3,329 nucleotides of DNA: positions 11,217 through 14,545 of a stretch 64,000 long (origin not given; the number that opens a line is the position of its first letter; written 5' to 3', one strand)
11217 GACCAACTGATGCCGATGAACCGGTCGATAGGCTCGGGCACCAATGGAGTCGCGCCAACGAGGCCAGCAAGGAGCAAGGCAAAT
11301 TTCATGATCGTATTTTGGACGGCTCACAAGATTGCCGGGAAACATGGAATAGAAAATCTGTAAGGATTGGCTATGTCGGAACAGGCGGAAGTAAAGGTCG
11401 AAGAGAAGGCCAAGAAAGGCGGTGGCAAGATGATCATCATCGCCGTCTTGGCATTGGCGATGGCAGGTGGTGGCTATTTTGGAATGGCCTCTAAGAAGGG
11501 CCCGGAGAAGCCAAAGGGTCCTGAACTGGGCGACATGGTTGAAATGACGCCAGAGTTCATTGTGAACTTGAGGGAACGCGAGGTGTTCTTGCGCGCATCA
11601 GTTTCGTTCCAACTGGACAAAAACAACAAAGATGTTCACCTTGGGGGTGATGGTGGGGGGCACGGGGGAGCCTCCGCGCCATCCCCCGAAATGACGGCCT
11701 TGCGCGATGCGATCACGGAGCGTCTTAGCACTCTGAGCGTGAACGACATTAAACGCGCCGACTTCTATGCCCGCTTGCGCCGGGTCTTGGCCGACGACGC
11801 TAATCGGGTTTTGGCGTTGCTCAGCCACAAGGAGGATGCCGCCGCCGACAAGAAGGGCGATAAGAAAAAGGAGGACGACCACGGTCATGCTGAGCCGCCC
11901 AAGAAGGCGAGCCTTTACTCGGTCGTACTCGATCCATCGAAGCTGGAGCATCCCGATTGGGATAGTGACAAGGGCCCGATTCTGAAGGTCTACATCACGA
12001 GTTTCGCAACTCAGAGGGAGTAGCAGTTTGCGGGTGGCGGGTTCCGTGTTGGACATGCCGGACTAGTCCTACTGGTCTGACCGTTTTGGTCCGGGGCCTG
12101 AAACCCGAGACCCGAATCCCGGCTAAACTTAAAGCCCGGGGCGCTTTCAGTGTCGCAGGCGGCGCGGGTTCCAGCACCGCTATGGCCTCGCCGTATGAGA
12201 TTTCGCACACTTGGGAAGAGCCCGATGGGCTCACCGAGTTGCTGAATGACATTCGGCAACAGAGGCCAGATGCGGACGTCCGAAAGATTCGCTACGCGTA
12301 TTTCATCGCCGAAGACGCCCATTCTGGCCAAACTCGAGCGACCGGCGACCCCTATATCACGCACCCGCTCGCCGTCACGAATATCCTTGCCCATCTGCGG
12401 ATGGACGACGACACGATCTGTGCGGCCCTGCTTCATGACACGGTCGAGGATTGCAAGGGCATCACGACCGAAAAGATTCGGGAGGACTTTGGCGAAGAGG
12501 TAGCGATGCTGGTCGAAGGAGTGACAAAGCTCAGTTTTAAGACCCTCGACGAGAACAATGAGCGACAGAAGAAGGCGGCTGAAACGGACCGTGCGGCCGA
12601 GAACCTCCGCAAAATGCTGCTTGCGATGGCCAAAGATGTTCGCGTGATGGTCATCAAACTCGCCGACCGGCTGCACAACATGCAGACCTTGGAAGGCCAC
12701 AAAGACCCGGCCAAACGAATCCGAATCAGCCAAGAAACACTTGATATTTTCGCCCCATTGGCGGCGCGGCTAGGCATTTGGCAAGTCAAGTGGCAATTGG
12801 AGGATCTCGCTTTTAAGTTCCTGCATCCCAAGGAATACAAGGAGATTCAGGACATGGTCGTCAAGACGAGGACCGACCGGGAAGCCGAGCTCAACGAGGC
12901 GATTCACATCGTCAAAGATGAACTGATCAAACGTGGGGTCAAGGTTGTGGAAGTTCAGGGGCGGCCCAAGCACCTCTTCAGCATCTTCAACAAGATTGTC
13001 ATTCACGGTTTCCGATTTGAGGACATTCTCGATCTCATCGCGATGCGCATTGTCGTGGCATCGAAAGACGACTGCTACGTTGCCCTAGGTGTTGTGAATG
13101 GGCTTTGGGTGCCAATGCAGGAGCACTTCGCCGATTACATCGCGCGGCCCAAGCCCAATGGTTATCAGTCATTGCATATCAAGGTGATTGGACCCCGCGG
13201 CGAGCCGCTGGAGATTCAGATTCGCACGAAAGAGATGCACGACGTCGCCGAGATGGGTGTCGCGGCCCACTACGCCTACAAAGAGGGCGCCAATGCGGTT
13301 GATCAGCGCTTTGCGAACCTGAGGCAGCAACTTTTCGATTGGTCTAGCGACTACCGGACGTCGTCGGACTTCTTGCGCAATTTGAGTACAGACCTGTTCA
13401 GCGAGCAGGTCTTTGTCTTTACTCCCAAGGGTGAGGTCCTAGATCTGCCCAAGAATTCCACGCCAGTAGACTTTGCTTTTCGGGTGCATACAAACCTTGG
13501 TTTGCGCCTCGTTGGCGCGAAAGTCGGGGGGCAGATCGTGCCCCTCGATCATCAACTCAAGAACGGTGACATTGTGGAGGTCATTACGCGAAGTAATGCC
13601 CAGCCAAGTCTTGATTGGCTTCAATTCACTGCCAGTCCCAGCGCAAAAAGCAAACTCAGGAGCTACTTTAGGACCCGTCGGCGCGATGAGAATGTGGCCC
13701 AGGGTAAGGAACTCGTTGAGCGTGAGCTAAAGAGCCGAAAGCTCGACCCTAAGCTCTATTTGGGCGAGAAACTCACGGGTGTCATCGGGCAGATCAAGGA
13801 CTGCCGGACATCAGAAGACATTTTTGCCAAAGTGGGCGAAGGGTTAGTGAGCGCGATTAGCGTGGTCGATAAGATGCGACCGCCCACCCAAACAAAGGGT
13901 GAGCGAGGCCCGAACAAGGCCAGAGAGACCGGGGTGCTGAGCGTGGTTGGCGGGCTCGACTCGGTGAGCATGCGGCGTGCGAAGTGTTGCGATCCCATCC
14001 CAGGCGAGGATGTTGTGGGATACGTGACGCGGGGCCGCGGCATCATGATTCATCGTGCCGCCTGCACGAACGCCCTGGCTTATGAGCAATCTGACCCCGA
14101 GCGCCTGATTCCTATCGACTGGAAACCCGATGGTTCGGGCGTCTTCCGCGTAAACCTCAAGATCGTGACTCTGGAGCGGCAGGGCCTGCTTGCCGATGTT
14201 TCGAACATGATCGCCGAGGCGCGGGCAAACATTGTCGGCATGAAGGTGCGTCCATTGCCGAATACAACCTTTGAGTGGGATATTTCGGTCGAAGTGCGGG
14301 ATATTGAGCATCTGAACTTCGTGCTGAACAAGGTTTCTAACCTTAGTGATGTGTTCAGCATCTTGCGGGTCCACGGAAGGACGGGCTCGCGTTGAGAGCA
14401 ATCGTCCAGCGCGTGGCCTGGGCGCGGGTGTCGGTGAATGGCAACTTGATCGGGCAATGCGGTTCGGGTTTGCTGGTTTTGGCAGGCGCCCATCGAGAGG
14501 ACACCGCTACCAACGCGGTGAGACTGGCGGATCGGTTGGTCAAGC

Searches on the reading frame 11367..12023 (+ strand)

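Call 55: search_protein_families(library=pfam, proteins=[window:11367-12023:+], max_evalue=0.01)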
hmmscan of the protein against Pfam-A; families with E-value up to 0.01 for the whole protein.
window:11367-12023:+ (218 aa): 1 family
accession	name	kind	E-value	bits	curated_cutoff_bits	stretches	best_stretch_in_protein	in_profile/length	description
PF03748.19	FliL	-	1.1e-09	39.1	24.6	1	57-216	1-103/103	Flagellar basal body-associated protein FliL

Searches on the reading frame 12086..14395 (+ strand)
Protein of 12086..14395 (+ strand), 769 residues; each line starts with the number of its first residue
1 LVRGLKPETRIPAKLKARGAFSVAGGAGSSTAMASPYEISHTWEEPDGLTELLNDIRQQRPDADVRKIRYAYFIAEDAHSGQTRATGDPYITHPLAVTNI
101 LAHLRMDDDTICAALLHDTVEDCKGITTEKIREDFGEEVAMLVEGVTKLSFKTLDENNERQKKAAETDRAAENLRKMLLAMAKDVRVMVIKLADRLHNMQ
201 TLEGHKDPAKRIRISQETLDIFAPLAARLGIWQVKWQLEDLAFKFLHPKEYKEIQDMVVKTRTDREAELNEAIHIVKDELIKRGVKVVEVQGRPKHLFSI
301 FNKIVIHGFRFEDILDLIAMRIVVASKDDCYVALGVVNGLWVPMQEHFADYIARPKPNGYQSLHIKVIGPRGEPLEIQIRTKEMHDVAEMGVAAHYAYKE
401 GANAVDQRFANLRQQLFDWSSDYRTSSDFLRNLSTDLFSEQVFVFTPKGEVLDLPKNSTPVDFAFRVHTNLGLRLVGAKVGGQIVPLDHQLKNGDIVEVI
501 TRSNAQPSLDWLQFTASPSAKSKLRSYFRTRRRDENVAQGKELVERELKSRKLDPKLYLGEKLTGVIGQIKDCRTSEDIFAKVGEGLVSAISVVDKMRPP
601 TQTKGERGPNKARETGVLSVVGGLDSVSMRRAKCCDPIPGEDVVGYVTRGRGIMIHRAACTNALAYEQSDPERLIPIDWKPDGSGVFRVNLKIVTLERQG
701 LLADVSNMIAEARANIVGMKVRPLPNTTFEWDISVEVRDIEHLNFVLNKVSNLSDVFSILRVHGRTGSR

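Call 55: search_protein_families(library=pfam, proteins=[window:12086-14395:+], max_evalue=0.01)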
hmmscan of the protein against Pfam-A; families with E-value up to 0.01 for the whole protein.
window:12086-14395:+ (769 aa): 7 families
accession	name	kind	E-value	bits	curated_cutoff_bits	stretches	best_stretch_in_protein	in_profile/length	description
PF13328.12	HD_4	-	5.4e-53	179.3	27.2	1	72-232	2-156/156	HD domain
PF04607.23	RelA_SpoT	-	1.2e-36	125.8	27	1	292-401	1-111/113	Region found in RelA / SpoT proteins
PF02824.27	TGS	-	5.3e-22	78.1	22.2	1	442-501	1-60/60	TGS domain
PF13291.12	ACT_4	-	1.7e-17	64.3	27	1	685-761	3-80/80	ACT domain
PF01966.28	HD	-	3.4e-11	43.9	22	1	90-199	1-116/116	HD domain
PF19296.4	RelA_AH_RIS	-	3.9e-07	30.8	23.8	1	520-616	9-102/185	RelA/SpoT, AH and RIS domains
PF01842.31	ACT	-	0.00069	19.8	27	1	700-743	12-57/66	ACT domain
